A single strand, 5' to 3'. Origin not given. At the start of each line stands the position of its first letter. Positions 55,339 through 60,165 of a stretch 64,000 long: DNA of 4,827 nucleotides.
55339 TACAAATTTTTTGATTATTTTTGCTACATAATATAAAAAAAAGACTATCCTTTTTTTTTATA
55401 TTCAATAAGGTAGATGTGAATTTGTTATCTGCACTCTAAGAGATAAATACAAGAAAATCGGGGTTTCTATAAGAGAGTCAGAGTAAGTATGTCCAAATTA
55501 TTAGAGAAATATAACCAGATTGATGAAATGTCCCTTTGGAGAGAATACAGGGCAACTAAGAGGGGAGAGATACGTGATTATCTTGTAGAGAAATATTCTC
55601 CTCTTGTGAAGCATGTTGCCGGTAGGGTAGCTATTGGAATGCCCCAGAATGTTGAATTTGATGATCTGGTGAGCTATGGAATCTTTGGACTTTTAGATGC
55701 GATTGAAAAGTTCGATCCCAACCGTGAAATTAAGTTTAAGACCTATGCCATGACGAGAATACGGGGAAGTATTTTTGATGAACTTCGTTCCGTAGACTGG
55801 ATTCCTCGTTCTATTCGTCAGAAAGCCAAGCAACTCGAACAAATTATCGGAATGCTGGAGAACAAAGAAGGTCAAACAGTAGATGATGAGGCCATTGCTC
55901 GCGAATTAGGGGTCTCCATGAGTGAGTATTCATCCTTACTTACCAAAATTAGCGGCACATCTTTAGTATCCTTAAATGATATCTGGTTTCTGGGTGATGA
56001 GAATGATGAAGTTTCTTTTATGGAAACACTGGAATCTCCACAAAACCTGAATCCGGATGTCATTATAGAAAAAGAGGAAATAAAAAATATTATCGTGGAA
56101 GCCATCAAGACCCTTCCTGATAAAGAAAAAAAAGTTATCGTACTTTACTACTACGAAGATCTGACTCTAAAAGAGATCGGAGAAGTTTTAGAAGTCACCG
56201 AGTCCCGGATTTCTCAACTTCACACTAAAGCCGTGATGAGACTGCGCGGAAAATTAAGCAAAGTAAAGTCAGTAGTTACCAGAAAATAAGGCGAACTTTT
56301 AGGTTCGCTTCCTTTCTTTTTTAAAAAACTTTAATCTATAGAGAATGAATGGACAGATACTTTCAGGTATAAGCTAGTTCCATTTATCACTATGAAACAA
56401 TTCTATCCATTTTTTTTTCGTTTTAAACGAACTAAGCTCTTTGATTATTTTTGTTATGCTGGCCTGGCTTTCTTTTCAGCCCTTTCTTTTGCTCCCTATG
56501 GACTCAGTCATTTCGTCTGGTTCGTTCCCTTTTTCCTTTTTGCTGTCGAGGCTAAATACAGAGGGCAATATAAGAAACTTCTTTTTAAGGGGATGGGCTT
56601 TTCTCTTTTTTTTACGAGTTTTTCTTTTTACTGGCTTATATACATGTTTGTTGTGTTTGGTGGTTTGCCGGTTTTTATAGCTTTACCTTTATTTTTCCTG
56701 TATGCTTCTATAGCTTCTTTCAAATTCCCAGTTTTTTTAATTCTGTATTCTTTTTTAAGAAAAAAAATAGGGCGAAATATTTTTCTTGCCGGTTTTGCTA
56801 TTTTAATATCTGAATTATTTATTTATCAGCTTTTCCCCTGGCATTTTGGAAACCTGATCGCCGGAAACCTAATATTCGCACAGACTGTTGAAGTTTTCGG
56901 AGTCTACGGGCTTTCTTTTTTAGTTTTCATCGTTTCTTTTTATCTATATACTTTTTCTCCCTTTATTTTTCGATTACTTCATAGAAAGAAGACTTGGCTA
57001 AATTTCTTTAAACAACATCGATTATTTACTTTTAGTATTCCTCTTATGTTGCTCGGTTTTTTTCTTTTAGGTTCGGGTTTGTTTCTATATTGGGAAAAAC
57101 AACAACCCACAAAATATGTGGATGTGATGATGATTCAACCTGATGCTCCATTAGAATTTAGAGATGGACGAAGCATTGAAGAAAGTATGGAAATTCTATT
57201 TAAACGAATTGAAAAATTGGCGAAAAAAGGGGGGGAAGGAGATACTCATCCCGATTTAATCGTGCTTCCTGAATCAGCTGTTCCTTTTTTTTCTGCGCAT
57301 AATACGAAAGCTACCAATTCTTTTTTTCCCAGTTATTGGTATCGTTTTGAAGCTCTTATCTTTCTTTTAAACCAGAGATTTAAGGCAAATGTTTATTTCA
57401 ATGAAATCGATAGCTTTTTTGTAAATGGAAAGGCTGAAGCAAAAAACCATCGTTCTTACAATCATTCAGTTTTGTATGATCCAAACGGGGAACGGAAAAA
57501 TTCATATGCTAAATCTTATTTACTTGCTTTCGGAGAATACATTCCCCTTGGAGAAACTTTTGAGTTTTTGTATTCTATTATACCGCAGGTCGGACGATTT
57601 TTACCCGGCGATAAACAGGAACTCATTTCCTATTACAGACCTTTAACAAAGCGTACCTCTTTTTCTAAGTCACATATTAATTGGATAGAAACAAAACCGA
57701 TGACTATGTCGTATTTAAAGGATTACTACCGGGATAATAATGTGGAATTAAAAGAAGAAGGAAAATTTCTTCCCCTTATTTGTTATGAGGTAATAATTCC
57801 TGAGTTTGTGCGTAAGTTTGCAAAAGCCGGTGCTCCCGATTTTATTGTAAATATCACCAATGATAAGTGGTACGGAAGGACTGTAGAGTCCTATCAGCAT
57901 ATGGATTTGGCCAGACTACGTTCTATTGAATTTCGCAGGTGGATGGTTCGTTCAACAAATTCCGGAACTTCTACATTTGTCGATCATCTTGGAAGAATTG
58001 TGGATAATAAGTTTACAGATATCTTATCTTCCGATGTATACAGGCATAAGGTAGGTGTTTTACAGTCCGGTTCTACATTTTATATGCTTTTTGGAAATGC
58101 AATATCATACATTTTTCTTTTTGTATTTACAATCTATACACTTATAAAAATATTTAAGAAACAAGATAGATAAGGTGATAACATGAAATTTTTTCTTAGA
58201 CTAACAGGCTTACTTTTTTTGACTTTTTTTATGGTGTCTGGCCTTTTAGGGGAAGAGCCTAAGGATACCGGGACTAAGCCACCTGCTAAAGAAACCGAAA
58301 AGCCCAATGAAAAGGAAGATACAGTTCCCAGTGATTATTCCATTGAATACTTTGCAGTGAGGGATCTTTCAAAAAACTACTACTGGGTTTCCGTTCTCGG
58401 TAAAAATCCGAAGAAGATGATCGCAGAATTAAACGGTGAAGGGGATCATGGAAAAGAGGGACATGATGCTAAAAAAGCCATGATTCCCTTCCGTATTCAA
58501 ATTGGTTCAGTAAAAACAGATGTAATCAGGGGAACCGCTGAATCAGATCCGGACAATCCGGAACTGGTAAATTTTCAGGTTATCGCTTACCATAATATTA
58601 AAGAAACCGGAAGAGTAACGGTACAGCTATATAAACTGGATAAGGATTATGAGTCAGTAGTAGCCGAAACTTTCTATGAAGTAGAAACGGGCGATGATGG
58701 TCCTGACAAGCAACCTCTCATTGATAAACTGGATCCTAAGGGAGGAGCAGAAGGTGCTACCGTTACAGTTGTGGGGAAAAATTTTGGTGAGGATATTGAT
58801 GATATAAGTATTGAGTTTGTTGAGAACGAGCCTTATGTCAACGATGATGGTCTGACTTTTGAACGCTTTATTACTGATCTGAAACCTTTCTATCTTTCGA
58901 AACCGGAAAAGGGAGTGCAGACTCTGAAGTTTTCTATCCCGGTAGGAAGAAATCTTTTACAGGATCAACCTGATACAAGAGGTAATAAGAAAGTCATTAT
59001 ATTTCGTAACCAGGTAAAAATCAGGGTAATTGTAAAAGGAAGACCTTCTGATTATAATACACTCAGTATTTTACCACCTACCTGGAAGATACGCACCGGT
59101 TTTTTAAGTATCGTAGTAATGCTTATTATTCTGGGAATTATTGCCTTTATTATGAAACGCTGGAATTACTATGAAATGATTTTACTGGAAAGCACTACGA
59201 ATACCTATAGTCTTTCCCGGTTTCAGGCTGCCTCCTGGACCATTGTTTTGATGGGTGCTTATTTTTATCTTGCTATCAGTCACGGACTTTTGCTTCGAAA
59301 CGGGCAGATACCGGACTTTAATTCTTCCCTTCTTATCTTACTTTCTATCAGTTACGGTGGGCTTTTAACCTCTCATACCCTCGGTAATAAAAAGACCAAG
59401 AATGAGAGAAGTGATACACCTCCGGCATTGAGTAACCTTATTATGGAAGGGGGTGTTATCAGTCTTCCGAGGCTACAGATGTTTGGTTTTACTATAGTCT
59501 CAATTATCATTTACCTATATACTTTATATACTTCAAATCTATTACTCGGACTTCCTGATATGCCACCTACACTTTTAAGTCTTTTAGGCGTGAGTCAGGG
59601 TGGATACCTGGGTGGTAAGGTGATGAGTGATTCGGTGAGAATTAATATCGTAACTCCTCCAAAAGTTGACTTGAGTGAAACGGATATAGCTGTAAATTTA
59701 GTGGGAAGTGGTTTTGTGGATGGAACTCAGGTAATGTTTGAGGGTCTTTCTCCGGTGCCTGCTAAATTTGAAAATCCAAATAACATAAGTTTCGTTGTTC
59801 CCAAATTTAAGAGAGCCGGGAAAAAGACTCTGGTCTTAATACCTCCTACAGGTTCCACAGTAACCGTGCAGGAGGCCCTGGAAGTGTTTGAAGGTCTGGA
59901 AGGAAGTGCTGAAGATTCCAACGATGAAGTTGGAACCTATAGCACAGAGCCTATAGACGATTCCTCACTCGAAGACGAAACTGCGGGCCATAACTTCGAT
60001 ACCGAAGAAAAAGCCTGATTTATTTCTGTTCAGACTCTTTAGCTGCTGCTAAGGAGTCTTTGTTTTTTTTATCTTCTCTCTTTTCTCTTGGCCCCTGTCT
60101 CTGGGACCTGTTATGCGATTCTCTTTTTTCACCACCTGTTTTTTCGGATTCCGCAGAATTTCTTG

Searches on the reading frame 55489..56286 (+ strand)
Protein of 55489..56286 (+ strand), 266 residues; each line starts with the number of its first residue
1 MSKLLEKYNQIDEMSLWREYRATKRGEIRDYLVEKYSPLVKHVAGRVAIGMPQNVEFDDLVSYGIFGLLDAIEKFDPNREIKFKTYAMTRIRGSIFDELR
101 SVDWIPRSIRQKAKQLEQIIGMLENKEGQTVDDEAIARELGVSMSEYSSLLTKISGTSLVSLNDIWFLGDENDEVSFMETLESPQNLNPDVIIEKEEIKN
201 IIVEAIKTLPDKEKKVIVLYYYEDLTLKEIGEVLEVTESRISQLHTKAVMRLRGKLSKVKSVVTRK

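Call 29: search_protein_families(library=pfam, proteins=[window:55489-56286:+], max_evalue=0.001)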
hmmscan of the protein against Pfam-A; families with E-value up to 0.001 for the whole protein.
window:55489-56286:+ (266 aa): 4 families
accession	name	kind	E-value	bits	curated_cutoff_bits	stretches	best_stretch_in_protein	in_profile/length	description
PF04545.22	Sigma70_r4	-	3.8e-20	71.6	24.1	1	205-253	1-49/50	Sigma-70, region 4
PF04542.20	Sigma70_r2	-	3.6e-18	65.6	24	1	32-104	1-70/71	Sigma-70 region 2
PF08281.18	Sigma70_r4_2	-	1.7e-11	44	25.7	1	201-252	3-54/54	Sigma-70, region 4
PF04297.20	UPF0122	-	0.00045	20.9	22.7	1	209-245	18-54/101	Putative helix-turn-helix protein, YlxM / p13 like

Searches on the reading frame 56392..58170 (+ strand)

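Call 30: search_protein_families(library=pfam, proteins=[window:56392-58170:+], max_evalue=0.001)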
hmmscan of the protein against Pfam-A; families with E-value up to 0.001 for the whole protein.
window:56392-58170:+ (593 aa): 2 families
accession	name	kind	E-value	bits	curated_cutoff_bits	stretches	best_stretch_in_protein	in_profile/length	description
PF00795.27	CN_hydrolase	-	6.5e-16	58.9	23.2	1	286-537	32-231/256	Carbon-nitrogen hydrolase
PF20154.4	LNT_N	-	7.8e-13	49.3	27.1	1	27-183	3-158/159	Apolipoprotein N-acyltransferase N-terminal domain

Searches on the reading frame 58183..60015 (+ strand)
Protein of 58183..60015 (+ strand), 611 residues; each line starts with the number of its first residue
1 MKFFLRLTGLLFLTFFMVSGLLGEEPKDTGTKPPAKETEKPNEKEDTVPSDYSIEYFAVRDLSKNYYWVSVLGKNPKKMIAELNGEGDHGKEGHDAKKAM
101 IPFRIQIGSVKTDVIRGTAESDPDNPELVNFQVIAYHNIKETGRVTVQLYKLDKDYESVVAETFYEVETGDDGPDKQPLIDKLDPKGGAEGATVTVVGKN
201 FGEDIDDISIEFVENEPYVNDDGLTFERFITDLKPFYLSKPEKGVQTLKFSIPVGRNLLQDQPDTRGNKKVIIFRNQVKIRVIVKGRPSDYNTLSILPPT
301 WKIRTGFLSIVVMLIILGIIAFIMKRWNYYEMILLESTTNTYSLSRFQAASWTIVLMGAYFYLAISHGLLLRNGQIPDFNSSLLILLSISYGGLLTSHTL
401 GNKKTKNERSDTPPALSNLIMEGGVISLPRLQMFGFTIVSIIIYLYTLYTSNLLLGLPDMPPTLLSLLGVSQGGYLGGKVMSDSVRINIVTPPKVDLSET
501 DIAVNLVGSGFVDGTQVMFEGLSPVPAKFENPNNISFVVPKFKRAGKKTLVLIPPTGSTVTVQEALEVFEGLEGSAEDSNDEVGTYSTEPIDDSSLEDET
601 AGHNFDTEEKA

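Call 30: search_protein_families(library=pfam, proteins=[window:58183-60015:+], max_evalue=0.001)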
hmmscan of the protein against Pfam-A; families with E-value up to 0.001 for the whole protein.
window:58183-60015:+ (611 aa): 1 family
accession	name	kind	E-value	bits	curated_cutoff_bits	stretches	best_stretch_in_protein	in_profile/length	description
PF01833.30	TIG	-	9.3e-06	26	20.9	0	178-217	1-42/84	IPT/TIG domain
